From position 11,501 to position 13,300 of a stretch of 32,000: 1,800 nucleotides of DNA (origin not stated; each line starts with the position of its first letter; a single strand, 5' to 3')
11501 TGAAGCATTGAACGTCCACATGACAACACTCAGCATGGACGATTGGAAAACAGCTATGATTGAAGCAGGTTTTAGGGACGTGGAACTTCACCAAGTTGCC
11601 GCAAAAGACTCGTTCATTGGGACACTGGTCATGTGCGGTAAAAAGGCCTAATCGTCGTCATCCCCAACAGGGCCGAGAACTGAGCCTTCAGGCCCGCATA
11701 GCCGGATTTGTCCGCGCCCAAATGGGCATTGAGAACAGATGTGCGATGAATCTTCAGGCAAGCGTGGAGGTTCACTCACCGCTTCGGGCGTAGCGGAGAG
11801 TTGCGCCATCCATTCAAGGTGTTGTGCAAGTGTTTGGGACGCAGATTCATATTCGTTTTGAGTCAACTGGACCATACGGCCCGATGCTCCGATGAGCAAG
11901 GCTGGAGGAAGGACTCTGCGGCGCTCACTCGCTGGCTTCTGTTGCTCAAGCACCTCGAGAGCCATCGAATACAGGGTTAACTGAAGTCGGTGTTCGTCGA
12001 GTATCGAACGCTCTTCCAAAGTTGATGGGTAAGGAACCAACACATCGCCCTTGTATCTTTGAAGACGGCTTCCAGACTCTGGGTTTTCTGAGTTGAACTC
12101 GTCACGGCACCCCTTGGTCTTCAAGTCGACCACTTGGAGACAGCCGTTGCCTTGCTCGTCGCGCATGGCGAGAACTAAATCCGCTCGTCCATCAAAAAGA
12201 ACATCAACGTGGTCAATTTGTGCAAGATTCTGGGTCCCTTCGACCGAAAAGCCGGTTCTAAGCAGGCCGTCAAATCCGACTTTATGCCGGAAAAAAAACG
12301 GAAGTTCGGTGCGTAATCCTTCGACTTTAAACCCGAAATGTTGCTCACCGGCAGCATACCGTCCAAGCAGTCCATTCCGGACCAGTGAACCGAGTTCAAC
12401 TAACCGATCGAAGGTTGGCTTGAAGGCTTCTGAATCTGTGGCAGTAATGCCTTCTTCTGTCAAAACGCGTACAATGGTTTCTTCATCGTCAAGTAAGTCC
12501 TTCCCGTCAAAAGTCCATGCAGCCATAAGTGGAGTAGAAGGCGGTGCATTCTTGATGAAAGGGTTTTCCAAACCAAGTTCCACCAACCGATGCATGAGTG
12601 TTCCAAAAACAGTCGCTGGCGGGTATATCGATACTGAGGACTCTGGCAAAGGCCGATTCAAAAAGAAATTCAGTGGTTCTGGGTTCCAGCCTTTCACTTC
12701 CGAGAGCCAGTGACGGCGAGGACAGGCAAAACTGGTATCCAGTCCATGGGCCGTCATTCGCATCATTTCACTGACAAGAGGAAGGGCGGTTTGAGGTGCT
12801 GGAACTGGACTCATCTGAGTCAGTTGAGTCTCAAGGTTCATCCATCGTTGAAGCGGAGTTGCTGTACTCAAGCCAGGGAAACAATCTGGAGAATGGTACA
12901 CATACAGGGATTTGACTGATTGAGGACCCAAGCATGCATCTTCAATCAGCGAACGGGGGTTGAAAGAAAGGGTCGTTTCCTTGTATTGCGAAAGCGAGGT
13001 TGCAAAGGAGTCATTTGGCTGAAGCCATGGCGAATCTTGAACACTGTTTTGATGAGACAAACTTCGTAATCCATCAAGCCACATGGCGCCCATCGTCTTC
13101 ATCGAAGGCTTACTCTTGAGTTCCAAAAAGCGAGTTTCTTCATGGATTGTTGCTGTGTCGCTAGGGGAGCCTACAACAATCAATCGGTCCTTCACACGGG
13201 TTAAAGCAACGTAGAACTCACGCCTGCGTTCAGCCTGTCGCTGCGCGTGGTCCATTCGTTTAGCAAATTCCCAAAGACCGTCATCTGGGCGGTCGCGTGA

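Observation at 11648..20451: Bacterial-style AddB-AddA end-resection machine in an archaeal context, with Cas4/AddB-type cysteine clusters on both subunits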

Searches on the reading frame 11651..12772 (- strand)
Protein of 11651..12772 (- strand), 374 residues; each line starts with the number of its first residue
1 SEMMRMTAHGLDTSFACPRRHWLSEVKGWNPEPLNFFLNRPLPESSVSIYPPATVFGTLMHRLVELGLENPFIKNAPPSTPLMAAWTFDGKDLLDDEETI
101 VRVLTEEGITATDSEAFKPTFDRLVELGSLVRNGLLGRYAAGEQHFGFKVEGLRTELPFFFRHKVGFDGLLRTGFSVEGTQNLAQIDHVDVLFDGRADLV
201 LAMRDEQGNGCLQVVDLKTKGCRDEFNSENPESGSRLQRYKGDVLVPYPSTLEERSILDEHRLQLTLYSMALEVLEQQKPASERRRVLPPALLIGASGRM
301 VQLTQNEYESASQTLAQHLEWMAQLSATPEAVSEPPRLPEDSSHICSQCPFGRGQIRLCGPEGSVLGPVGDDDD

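Call 83: search_solved_structures(query=A5, max_evalue=10, show_alignments=4)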
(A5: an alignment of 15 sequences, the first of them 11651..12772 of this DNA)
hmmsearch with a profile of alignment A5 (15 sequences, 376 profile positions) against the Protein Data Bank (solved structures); distinct sequences matched with E-value up to 10: 0.

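Call 85: search_dna_similar(query=window:11651-12772:-, collection=plasmids, mode=protein, max_rows=15, max_evalue=1)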
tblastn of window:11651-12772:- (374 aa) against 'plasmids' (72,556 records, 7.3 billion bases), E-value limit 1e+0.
No match.

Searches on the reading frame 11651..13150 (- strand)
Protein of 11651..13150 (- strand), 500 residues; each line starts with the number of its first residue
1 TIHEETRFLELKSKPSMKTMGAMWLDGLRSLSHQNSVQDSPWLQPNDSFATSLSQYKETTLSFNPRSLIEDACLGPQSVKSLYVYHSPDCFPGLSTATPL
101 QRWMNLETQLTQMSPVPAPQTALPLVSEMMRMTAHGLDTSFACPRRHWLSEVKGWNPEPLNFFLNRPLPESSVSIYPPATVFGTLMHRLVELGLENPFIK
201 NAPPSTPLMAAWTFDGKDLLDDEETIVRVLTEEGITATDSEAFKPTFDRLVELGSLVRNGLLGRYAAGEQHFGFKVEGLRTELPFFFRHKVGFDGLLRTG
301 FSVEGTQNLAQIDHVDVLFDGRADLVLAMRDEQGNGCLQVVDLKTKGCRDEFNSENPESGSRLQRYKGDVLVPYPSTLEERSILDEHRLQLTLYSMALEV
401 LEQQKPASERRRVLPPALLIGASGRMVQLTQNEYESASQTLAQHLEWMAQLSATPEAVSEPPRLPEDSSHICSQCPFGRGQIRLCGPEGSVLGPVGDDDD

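Call 37: predict_structure(alignment_id=A2)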
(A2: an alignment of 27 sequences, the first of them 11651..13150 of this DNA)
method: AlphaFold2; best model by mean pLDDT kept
length: 500 residues; sequences in the alignment: 27
mean_pLDDT: 87.4   pTM: 0.69
mean pLDDT of the five models: 87.4, 86.3, 85.1, 83.9, 83.8
residues with pLDDT >= 90: 270; 70-90: 192; 50-70: 31; < 50: 7
segments of 3 or more residues with pLDDT < 50: 92-95
pLDDT, mean of each block of 10 residues (from residue 1): 83 78 87 91 89 86 86 87 71 53 74 61 88 88 89 84 60 82 95 93 90 89 95 86 93 97 96 96 92 88 84 94 94 96 95 92 92 95 94 95 92 97 96 96 94 88 87 82 87 69
secondary structure, 60 per line:
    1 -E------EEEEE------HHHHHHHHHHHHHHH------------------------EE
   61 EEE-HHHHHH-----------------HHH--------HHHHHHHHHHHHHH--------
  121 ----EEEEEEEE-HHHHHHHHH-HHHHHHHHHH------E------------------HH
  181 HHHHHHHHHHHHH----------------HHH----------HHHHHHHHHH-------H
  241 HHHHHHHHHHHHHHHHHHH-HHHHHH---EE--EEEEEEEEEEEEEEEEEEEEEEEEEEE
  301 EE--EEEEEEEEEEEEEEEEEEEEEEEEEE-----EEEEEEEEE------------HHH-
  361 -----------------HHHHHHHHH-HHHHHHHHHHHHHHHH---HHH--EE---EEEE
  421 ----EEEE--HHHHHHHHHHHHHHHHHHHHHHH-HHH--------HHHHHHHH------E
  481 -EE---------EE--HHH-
elements in order: E9-13 H20-34 E59-63 H65-70 H99-112 E125-132 H134-142 H144-153 H179-193 H223-232 H240-259 H261-266 E274-302 E305-330 E336-344 H378-386 H388-403 E417-420 E425-428 H431-453 H466-473

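Call 42: fold_search(model_id=the predicted structure, library=pdb)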
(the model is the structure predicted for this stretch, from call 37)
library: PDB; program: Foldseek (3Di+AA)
matches with E <= 10: 227; with E <= 0.001: 6
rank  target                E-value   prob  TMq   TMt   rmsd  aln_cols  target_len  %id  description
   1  4cej_A                2.7e-06  1.00  0.27  0.13  10.3       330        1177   14  Crystal structure of AddAB-DNA-ADPNP complex at 3 Angstrom resolution (released 2014-03-12)
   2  5ean_A                3.1e-06  1.00  0.32  0.17   8.6       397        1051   12  Crystal structure of Dna2 in complex with a 5' overhang DNA (released 2015-11-18)
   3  9np6_A                3.7e-06  1.00  0.30  0.19   9.4       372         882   16  Cryo-EM structure of AdnA(D934A)-AdnB(D1014A) in complex with AMPPNP and blunt end DNA (released 2025-03-19)
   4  6ppr_A                3.1e-05  1.00  0.30  0.19  10.6       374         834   17  Cryo-EM structure of AdnA(D934A)-AdnB(D1014A) in complex with AMPPNP and DNA (released 2019-11-20)
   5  5eaw_A                5.6e-05  1.00  0.34  0.18   7.9       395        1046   13  Crystal structure of Dna2 nuclease-helicase (released 2015-11-18)
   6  9iab_B                3.1e-04  1.00  0.24  0.40  11.9       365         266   12  Structure of the Argonaute-associated Cas4 family protein 1 (ACE1) from Chroococcidiopsis thermalis (CtACE1) (released 2025-04-23)
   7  8d3l_I                3.2e-03  0.96  0.19  0.39  13.8       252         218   14  Type I-C Cas4-Cas1-Cas2 complex bound to a PAM/PAM prespacer (released 2022-11-02)
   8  9uwh_s                4.0e-03  0.41  0.11  0.13  19.8       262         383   11  human mitoribosome trapped by retapamulin (released 2025-10-29)
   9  6zm5_s                6.1e-03  0.28  0.10  0.12  19.3       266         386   10  Human mitochondrial ribosome in complex with OXA1L, mRNA, A/A tRNA, P/P tRNA and nascent polypeptide (released 2021-01-13)
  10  4v1a_w                7.7e-03  0.33  0.11  0.13  18.6       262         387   11  Structure of the large subunit of the mammalian mitoribosome, part 2 of 2 (released 2014-10-08)
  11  8b1t_C                1.2e-02  0.87  0.25  0.13  12.7       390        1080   12  RecBCD-DNA in complex with the phage protein Abc2 (released 2022-12-28)
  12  7mi5_A                1.5e-02  0.97  0.24  0.22  11.6       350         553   12  Asymmetrical PAM-Non PAM prespacer bound Cas4/Cas1/Cas2 complex (released 2021-11-17)
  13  6vlz_s                3.6e-02  0.18  0.16  0.20  24.5       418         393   10  Structure of the human mitochondrial ribosome-EF-G1 complex (ClassI) (released 2020-08-05)
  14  9v30_B                6.2e-02  0.03  0.08  0.08  34.5       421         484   12  C12 portal complex of the bacteriophage E1004 (released 2025-11-12)
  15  1w36_F                7.4e-02  0.54  0.24  0.13  12.5       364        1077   11  RecBCD:DNA complex (released 2004-11-04)
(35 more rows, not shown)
